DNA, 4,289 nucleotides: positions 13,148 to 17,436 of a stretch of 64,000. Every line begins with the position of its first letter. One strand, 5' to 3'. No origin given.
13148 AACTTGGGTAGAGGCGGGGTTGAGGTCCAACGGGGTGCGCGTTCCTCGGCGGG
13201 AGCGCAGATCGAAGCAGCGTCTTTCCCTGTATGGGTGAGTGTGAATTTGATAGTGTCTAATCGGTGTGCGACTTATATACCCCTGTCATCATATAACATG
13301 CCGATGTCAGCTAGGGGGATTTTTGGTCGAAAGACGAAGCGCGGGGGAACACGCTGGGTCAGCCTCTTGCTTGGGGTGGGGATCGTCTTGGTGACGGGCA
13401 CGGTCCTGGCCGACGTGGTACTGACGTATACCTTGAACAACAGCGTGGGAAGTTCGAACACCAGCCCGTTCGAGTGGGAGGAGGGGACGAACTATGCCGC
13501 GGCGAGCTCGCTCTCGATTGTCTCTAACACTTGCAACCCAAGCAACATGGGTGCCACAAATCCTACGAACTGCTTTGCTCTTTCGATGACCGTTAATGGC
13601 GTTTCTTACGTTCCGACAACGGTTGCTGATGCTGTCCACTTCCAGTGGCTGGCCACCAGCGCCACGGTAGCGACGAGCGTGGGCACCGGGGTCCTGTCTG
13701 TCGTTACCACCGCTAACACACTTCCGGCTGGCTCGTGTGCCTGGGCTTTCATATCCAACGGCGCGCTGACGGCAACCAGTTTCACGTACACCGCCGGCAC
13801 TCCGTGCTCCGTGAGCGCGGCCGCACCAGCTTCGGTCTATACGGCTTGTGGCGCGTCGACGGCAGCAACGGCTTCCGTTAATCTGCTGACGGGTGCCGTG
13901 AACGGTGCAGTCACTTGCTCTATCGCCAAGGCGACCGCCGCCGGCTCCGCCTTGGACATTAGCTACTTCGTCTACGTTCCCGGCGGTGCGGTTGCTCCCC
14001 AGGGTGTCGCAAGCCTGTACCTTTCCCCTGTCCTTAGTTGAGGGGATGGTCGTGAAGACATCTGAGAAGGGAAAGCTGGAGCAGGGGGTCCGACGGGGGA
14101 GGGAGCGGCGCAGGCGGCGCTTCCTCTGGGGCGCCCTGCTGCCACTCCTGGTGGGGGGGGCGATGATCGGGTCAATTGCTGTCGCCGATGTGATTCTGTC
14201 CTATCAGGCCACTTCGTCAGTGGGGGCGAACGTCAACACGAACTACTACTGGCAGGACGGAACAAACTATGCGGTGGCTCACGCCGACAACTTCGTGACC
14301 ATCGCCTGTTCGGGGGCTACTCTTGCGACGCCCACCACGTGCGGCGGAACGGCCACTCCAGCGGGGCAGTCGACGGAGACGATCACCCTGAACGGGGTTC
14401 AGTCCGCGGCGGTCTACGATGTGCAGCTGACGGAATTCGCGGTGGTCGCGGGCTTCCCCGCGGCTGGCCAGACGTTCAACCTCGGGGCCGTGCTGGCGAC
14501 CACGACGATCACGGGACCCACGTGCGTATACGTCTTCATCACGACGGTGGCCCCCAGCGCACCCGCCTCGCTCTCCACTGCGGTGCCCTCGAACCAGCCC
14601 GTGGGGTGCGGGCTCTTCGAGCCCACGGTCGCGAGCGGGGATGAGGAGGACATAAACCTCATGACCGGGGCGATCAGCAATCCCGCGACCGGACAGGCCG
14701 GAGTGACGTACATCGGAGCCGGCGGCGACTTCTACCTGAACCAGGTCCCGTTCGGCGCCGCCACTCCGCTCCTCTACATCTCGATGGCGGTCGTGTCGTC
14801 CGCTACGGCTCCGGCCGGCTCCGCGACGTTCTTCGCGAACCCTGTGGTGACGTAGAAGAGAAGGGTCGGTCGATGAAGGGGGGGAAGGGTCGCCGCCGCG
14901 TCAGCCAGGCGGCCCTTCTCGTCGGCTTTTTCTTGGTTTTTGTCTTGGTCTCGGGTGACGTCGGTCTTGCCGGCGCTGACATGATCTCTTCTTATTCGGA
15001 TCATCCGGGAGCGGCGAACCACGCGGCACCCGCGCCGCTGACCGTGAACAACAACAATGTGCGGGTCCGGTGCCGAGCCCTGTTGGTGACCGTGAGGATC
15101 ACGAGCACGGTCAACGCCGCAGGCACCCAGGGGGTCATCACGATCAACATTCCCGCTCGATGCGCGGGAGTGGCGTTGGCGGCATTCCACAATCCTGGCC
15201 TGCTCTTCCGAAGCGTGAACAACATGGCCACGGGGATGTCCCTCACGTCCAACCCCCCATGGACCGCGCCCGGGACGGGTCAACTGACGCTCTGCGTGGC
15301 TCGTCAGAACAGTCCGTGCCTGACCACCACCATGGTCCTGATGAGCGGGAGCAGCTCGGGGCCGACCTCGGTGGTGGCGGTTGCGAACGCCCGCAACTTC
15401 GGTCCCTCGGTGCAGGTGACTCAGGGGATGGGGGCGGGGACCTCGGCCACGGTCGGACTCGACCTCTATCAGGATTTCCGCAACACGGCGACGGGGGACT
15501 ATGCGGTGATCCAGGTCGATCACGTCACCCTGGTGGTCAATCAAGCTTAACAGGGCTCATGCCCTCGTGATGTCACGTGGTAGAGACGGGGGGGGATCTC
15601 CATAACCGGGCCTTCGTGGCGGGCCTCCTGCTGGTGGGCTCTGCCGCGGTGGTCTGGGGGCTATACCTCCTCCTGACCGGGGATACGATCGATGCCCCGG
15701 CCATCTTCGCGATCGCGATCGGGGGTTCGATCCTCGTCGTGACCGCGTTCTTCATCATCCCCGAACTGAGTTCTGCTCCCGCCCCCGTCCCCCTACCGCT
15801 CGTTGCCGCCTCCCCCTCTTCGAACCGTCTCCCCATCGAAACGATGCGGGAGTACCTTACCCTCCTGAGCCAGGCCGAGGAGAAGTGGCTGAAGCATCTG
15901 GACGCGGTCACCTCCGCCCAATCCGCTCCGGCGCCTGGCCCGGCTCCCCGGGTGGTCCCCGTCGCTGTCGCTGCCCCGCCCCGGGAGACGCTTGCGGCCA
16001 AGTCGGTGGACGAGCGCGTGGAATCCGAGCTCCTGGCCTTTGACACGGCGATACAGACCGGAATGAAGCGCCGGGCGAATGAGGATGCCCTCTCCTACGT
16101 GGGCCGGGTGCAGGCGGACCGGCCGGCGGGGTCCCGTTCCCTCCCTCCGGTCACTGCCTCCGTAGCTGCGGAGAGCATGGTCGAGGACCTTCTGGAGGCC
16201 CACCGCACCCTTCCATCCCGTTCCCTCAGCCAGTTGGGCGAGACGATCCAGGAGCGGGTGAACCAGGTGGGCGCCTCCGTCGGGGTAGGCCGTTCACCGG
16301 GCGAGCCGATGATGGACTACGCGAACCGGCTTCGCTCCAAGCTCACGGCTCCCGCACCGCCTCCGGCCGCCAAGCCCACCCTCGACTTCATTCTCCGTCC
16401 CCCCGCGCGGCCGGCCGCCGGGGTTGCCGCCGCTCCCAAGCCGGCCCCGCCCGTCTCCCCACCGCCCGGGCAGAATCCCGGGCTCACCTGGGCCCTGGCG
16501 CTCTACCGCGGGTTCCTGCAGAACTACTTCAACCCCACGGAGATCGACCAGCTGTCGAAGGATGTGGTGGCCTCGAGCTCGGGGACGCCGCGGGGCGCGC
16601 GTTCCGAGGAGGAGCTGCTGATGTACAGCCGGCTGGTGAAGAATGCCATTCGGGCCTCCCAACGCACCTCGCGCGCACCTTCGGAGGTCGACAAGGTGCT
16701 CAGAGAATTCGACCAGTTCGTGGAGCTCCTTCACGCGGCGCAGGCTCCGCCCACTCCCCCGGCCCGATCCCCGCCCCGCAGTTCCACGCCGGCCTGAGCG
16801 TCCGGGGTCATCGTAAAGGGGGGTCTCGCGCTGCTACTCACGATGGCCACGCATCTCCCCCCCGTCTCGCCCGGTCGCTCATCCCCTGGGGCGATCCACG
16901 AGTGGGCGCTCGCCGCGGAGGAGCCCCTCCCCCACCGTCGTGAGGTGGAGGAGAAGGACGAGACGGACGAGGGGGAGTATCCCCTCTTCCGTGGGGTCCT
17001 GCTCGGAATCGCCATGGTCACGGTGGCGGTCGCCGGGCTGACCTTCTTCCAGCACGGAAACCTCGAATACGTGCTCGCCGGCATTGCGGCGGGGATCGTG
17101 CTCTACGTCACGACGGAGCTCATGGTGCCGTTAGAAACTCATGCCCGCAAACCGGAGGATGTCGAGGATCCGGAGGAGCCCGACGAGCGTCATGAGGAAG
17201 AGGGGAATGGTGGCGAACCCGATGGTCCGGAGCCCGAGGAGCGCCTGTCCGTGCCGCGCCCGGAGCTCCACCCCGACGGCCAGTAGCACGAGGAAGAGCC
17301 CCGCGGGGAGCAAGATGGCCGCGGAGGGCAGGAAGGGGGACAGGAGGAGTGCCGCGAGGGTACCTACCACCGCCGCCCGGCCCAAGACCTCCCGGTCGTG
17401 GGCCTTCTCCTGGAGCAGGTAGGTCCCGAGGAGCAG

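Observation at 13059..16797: Tandem trio of paralogous pilin-like secreted proteins plus a Pro-rich membrane protein: candidate novel surface-filament locus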

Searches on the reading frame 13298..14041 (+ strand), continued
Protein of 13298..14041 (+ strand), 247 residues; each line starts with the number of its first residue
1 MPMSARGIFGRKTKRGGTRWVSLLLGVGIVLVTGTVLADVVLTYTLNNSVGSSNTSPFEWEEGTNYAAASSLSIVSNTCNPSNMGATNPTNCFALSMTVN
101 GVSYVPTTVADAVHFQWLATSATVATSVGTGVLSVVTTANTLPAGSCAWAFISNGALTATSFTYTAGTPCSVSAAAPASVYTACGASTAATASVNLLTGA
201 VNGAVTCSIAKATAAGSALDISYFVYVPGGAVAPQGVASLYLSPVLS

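Call 97: find_encoding_contigs(protein=P0058, flank=8000, max_places=3)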
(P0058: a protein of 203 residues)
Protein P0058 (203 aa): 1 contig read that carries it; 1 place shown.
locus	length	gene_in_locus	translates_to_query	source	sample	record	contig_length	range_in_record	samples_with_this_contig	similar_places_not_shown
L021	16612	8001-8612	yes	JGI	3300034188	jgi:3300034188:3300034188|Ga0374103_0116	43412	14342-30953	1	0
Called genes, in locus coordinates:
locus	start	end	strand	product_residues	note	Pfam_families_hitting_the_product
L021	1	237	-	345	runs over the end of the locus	PF08240:ADH_N, PF16912:Glu_dehyd_C, PF00107:ADH_zinc_N, PF13602:ADH_zinc_N_2 (weak)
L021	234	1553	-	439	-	PF00202:Aminotran_3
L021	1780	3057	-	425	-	PF03600:CitMHS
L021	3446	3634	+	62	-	PF01844:HNH, PF14279:HNH_5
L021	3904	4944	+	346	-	PF01548:DEDD_Tnp_IS110, PF02371:Transposase_20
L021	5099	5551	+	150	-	-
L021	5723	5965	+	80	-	-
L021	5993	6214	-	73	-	-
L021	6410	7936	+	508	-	-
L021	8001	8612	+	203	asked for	-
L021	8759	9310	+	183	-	-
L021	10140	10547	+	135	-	-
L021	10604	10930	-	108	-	PF01336:tRNA_anti-codon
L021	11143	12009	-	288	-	PF03956:Lys_export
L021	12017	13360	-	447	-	PF00709:Adenylsucc_synt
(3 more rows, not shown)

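Call 101: find_related_loci(query=A1, collection=viral_contigs, flank=6000)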
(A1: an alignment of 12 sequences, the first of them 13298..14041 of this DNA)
Query A1 (247 aa) in viral_contigs; peptide patterns used: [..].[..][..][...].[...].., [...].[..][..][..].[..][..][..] (x = any residue, [..] = any of these).
115 stretches matched a pattern, but none encodes a relative of the query by tblastn (E <= 1e-3).

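Call 102: find_related_loci(query=P0052, collection=viral_contigs, flank=6000)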
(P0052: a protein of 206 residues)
Query P0052 (206 aa) in viral_contigs; peptide patterns used: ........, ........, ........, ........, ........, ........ (x = any residue, [..] = any of these).
8 stretches matched a pattern, but none encodes a relative of the query by tblastn (E <= 1e-3).

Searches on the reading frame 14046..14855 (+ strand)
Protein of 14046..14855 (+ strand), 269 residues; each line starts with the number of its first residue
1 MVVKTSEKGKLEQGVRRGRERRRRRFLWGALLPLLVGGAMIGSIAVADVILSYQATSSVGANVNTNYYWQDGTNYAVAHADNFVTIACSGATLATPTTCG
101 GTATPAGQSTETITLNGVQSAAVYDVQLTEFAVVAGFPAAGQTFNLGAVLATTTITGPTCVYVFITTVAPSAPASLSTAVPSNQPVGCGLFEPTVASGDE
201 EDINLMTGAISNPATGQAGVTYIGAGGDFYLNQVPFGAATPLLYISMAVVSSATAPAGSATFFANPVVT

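Call 4: search_protein_families(library=pfam, proteins=[window:14046-14855:+], max_evalue=10)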
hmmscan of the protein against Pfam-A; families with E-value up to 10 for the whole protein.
window:14046-14855:+ (269 aa): 2 families
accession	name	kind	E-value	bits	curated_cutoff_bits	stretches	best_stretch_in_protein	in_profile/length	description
PF16884.10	ADH_N_2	-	0.036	14.4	31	1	33-84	59-106/108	N-terminal domain of oxidoreductase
PF17357.7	FIT1_2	-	2.3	8.9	26.1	1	82-124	33-75/86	Facilitor Of iron transport 1 and 2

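Call 5: search_protein_families(library=ncbifam, proteins=[window:14046-14855:+], max_evalue=10)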
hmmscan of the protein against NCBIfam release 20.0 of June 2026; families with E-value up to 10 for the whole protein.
window:14046-14855:+ (269 aa): 0 families

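Call 19: find_homologous_proteins(query=window:14046-14855:+, max_evalue=1)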
Query window:14046-14855:+ (269 aa): 8 proteins with E <= 1 among 6206 candidates.
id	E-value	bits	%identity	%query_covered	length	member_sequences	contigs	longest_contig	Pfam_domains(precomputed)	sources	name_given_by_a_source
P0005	1.0e-166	571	100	99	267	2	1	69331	-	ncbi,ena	-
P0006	1.4e-123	429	75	96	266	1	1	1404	-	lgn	-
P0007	2.4e-113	396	74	93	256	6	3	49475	-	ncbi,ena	-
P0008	2.7e-112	392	72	95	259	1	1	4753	-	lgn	-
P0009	1.1e-99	351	67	93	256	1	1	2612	-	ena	-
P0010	1.5e-87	311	61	96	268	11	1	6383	-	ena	-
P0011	3.4e-87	310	62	93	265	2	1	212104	-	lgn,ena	-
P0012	5.8e-57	211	47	94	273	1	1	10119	-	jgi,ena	jgi:hypothetical protein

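Call 20: find_encoding_contigs(protein=P0011, flank=10000, max_places=2)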
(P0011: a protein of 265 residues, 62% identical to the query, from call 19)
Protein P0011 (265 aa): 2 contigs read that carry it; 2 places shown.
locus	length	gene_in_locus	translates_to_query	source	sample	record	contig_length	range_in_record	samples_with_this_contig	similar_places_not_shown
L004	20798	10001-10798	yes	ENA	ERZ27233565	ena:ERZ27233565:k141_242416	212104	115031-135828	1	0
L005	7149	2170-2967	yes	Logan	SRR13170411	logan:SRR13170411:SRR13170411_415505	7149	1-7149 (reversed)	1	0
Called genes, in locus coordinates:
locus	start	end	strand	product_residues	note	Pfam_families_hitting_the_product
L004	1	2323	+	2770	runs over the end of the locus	PF06832:BiPBP_C (faint), PF13895:Ig_2 (faint), PF13927:Ig_3 (faint), PF18911:PKD_4 (faint), PF19077:Big_13 (faint), PF22352:K319L-like_PKD (faint), PF07495:Y_Y_Y (faint), PF00801:PKD (weak), +3 more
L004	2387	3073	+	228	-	PF00154:RecA_N, PF03796:DnaB_C (faint), PF06745:ATPase, PF08423:Rad51, PF13481:AAA_25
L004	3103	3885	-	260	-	PF10418:DHODB_Fe-S_bind (weak)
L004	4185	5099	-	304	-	PF01180:DHO_dh, PF01207:Dus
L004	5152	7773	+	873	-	PF02861:Clp_N, PF13191:AAA_16 (weak), PF00004:AAA, PF17871:AAA_lid_9, PF07724:AAA_2, PF00004:AAA, PF07728:AAA_5, PF10431:ClpB_D2-small, +7 more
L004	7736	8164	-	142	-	PF26602:HVO_2718_N, PF01381:HTH_3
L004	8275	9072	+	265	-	PF00248:Aldo_ket_red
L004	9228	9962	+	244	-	-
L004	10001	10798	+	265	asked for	-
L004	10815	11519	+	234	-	-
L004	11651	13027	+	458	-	-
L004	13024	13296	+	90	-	-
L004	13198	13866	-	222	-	-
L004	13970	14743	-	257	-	PF09754:PAC2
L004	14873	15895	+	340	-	PF00752:XPG_N, PF00867:XPG_I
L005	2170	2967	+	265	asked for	-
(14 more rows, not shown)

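Call 21: find_encoding_contigs(protein=P0012, flank=10000, max_places=2)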
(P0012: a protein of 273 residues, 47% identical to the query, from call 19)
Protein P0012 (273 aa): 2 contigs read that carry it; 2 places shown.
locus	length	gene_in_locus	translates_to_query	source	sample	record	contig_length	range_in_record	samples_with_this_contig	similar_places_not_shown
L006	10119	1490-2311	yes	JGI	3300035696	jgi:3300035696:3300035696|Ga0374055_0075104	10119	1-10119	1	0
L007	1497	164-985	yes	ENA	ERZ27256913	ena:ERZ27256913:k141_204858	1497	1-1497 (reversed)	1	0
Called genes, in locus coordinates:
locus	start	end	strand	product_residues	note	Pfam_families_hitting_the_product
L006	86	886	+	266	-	-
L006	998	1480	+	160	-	PF01105:EMP24_GP25L (faint)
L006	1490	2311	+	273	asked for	-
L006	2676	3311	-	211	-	-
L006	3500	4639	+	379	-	PF05222:AlaDh_PNT_N, PF02826:2-Hacid_dh_C (faint), PF01262:AlaDh_PNT_C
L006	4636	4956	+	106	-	PF12769:PNTB_4TM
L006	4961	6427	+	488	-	PF02233:PNTB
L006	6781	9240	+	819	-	PF00801:PKD, PF18911:PKD_4, PF13573:SprB (faint), PF18911:PKD_4, PF00801:PKD, PF18911:PKD_4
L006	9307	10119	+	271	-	?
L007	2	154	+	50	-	?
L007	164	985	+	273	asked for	-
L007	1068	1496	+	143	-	?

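Call 22: find_encoding_contigs(protein=P0007, flank=10000, max_places=2)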
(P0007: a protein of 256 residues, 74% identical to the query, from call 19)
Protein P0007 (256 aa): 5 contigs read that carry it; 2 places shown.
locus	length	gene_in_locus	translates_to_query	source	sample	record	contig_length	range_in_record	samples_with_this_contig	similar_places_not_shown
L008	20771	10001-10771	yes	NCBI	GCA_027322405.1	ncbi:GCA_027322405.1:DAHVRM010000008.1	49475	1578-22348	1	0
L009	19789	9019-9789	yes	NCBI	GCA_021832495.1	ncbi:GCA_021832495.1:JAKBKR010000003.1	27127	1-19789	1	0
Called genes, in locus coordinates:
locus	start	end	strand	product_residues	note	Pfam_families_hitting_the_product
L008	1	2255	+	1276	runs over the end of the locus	?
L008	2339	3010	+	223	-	PF00154:RecA_N, PF06745:ATPase, PF08423:Rad51, PF13481:AAA_25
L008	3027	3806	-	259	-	PF10418:DHODB_Fe-S_bind (faint)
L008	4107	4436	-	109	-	PF01180:DHO_dh, PF03060:NMO (weak)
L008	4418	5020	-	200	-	PF01180:DHO_dh, PF01207:Dus (weak)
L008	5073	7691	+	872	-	PF02861:Clp_N, PF23569:NBD_SMAX1, PF00004:AAA, PF17871:AAA_lid_9, PF07724:AAA_2, PF00004:AAA, PF07728:AAA_5, PF10431:ClpB_D2-small, +9 more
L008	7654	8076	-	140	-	PF26602:HVO_2718_N, PF01381:HTH_3, PF13560:HTH_31 (faint)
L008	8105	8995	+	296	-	PF00248:Aldo_ket_red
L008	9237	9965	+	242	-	-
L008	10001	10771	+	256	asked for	-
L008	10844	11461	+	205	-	-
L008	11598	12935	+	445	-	-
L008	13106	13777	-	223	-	-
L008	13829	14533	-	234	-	PF09754:PAC2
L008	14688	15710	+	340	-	PF00752:XPG_N, PF00867:XPG_I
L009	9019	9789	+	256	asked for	-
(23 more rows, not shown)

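Call 72: find_encoding_contigs(protein=P0005, flank=10000, max_places=2)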
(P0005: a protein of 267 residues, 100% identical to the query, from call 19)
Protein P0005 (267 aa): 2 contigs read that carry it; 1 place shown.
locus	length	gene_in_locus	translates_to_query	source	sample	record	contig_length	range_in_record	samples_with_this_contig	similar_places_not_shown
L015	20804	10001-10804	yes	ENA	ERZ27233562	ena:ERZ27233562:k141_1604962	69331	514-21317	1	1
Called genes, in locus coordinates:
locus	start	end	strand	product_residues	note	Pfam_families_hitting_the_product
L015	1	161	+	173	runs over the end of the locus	-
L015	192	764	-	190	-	PF13191:AAA_16 (weak), PF13521:AAA_28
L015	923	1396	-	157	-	PF09821:AAA_assoc_C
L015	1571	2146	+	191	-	PF00583:Acetyltransf_1, PF13673:Acetyltransf_10, PF13508:Acetyltransf_7 (weak), PF08445:FR47 (weak), PF13527:Acetyltransf_9 (weak)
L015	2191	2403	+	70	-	-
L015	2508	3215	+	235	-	PF04414:tRNA_deacylase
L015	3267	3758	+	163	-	PF14588:YjgF_endoribonc, PF01042:Ribonuc_L-PSP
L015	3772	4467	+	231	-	PF01269:Fibrillarin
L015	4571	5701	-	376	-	PF00378:ECH_1, PF16113:ECH_2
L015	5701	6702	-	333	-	PF00561:Abhydrolase_1, PF12146:Hydrolase_4 (faint), PF01738:DLH (faint), PF06850:PHB_depo_C, PF11339:DUF3141 (weak)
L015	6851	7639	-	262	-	PF09712:PHA_synth_III_E (faint)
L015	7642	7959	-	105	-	-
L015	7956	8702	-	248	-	PF00106:adh_short, PF08659:KR, PF23441:SDR (weak), PF13561:adh_short_C2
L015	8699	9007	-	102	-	-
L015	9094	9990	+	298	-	-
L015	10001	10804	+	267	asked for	-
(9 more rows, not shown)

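Call 95: search_protein_families(library=phrogs, proteins=[window:14046-14855:+], max_evalue=0.1)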
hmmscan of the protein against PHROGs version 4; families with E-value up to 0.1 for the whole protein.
window:14046-14855:+ (269 aa): 0 families

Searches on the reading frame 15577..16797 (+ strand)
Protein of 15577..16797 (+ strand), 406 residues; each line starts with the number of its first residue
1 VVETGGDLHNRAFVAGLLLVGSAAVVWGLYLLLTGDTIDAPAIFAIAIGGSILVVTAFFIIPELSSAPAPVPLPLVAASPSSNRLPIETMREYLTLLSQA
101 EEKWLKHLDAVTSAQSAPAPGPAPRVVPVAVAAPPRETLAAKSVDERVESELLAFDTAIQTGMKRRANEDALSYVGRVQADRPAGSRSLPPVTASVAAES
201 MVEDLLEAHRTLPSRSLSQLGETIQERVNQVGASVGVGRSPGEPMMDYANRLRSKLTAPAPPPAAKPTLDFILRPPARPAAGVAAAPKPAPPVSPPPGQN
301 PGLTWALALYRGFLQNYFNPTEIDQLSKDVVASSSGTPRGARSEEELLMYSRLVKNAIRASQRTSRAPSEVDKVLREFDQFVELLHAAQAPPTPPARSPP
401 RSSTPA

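Call 4: search_protein_families(library=pfam, proteins=[window:15577-16797:+], max_evalue=10)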
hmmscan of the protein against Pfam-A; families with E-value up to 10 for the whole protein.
window:15577-16797:+ (406 aa): 1 family
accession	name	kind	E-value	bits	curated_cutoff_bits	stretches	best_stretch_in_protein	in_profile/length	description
PF13559.11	DUF4129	-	0.21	12.1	24.8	1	233-261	10-35/69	Domain of unknown function (DUF4129)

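Call 5: search_protein_families(library=ncbifam, proteins=[window:15577-16797:+], max_evalue=10)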
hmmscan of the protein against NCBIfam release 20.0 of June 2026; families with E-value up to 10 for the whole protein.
window:15577-16797:+ (406 aa): 0 families

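Call 95: search_protein_families(library=phrogs, proteins=[window:15577-16797:+], max_evalue=0.1)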
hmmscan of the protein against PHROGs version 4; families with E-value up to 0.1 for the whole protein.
window:15577-16797:+ (406 aa): 0 families

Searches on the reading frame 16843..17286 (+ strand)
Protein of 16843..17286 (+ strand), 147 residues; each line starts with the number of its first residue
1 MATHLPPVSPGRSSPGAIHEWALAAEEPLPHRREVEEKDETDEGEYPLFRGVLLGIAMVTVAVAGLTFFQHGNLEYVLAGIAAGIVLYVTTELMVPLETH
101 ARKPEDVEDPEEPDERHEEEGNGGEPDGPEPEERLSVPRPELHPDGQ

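Call 14: search_protein_families(library=pfam, proteins=[window:16843-17286:+], max_evalue=10)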
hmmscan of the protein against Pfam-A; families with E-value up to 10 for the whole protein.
window:16843-17286:+ (147 aa): 3 families
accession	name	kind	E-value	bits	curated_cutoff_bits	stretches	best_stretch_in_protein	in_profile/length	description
PF02535.28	Zip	-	0.0054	16.4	35.1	1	51-103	251-299/323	ZIP Zinc transporter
PF19885.4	DUF6358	-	0.023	15.3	28.4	1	52-87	9-44/61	Family of unknown function (DUF6358)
PF00822.25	PMP22_Claudin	-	0.19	12.1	26.7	1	49-90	74-110/161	PMP-22/EMP/MP20/Claudin family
